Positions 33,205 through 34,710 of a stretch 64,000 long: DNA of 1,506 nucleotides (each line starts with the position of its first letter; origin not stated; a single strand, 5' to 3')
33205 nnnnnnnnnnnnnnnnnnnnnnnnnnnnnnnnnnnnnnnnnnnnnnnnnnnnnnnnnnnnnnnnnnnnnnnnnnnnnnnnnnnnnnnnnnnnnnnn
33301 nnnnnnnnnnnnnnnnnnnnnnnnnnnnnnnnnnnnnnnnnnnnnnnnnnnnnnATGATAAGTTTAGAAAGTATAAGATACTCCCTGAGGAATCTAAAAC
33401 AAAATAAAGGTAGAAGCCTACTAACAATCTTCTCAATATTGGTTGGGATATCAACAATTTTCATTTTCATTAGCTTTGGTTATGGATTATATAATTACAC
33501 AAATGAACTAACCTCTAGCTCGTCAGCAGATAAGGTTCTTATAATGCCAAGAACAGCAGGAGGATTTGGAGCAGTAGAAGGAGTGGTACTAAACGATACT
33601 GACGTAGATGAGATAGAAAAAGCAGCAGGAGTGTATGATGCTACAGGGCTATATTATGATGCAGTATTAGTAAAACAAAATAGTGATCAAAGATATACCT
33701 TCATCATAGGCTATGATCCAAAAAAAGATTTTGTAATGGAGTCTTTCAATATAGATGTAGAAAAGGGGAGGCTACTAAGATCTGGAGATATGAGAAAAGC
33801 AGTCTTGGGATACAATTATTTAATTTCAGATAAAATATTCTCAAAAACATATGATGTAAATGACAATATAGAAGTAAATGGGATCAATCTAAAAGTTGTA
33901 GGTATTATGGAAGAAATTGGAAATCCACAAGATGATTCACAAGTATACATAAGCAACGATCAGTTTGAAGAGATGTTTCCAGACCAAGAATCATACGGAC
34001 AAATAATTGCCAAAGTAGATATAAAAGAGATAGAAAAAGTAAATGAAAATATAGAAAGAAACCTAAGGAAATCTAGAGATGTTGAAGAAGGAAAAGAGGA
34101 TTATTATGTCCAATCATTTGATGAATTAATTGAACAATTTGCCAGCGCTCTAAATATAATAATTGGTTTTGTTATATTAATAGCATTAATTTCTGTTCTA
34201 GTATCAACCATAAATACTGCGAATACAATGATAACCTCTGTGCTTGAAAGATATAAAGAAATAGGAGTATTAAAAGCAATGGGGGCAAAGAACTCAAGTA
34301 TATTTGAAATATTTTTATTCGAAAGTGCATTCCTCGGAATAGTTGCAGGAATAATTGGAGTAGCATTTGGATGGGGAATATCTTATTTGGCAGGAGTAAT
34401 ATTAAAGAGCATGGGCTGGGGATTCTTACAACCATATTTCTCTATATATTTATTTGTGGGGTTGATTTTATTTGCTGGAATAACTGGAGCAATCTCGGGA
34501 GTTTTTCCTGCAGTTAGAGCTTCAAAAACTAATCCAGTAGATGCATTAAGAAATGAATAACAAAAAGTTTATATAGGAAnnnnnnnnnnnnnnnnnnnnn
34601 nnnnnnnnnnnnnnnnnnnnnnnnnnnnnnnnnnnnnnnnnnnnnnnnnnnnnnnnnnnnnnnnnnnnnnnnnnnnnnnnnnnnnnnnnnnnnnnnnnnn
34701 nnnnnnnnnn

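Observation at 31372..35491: MacB-type ABC ATPase plus two paralogous FtsX permeases plus a C-anchored ectoprotein: tripartite mechanotransmission-like operon in an archaeon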

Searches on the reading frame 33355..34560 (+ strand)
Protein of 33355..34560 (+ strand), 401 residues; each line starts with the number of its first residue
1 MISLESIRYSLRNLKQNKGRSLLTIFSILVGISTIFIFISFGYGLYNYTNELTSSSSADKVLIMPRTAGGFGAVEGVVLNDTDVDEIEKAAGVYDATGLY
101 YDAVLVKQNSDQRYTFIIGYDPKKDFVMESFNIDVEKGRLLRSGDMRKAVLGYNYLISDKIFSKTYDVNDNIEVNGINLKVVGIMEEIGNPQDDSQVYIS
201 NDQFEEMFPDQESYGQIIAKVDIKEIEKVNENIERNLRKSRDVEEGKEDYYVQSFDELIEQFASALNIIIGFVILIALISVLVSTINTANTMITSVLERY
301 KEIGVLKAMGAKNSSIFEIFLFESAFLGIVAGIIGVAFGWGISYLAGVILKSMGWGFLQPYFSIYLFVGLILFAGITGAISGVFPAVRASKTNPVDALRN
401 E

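Call 3: search_protein_families(library=pfam, proteins=[window:33355-34560:+], max_evalue=0.01)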
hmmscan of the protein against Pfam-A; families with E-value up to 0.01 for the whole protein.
window:33355-34560:+ (401 aa): 3 families
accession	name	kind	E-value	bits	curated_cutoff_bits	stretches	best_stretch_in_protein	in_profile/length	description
PF12704.14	MacB_PCD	-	2.7e-20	74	27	1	21-234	1-205/207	MacB-like periplasmic core domain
PF02687.27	FtsX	-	2.9e-20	72.9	25.5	1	274-394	1-120/120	FtsX-like permease C-terminal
PF13190.11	PDGLE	-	0.0037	17.5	27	0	325-351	75-101/102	PDGLE domain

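Call 4: search_protein_families(library=ncbifam, proteins=[window:33355-34560:+], max_evalue=0.01)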
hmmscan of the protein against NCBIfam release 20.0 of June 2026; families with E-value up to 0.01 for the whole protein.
window:33355-34560:+ (401 aa): 11 families
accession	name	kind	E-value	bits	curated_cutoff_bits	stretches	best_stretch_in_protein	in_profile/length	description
NF007826.0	PRK10535.1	equivalog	3e-29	101.8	966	1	7-401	258-648/648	macrolide ABC transporter ATP-binding protein/permease MacB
TIGR03434.1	ADOP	subfamily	3.5e-26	91.6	622.3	1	5-400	3-401/803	ADOP family duplicated permease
TIGR02212.1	lolCE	equivalog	6.7e-19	68.1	362.45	1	12-401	12-411/411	lipoprotein-releasing ABC transporter permease subunit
NF038347.1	FtsX_Gpos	exception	1.9e-10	40.6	225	1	218-377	126-281/296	permease-like cell division protein FtsX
NF038346.1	FtsX_actino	exception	1.2e-09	37.9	250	1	252-345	162-255/308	permease-like cell division protein FtsX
TIGR00439.2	FtsX_Gneg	equivalog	4.4e-09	36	255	1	229-382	132-283/292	permease-like cell division protein FtsX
NF008357.0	PRK11146.1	exception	2.6e-08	33.1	439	1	216-352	219-351/414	lipoprotein-releasing ABC transporter permease subunit LolE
TIGR02213.1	lolE_release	exception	1.6e-07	30.6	540.35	1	216-352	216-348/411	lipoprotein-releasing ABC transporter permease subunit LolE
NF008076.0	PRK10814.1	exception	3.5e-06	26.3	473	1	274-401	269-399/399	lipoprotein-releasing ABC transporter permease subunit LolC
NF041854.1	ABC_perm_YbbP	equivalog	0.00029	18.8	999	1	253-399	224-369/806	putative ABC transporter permease subunit YbbP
NF038008.1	ABC_perm_DarB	equivalog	0.0024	15.9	700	1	250-342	642-734/777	darobactin export ABC transporter permease subunit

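Call 22: search_solved_structures(query=window:33355-34560:+, max_evalue=0.001)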
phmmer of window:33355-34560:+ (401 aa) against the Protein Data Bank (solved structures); distinct sequences matched with E-value up to 0.001: 12.
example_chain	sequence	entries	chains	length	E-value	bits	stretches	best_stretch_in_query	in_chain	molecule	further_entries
9o9x_C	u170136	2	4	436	5.3e-28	101.8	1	159-401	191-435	ABC transporter permease YtrF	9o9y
5xu1_M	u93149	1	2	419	5.2e-23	85.3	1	5-401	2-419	ABC transporter permeae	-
5lil_A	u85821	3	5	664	1.7e-22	83.7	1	4-400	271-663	Macrolide export ATP-binding/permease protein MacB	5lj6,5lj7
5nik_J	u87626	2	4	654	9.3e-21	77.9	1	6-400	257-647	Macrolide export ATP-binding/permease protein MacB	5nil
5gko_A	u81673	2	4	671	2.5e-19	73.2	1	5-400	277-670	Macrolide export ATP-binding/permease protein MacB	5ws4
8tzj_C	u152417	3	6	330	2.9e-06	30.2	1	235-392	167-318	Cell division protein FtsX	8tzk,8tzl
7arh_C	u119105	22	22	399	4e-06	29.8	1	274-401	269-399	Lipoprotein-releasing ABC transporter permease subunit LolC | Lipo-releasing system transmembrane protein lolC | Lipoprotein-releasing system transmembrane prot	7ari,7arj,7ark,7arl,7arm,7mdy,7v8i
9w37_A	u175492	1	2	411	7.3e-06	28.9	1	271-401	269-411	LolF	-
9w35_A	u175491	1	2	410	1.5e-05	27.8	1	271-399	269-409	LolF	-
9w2w_A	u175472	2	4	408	9.6e-05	25.2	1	272-398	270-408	LolF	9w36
7mdx_A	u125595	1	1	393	0.00039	23.2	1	274-395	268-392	Lipoprotein-releasing system transmembrane protein LolC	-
9rli_E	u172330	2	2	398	0.00061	22.6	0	273-366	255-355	Lipoprotein-releasing system transmembrane protein LolE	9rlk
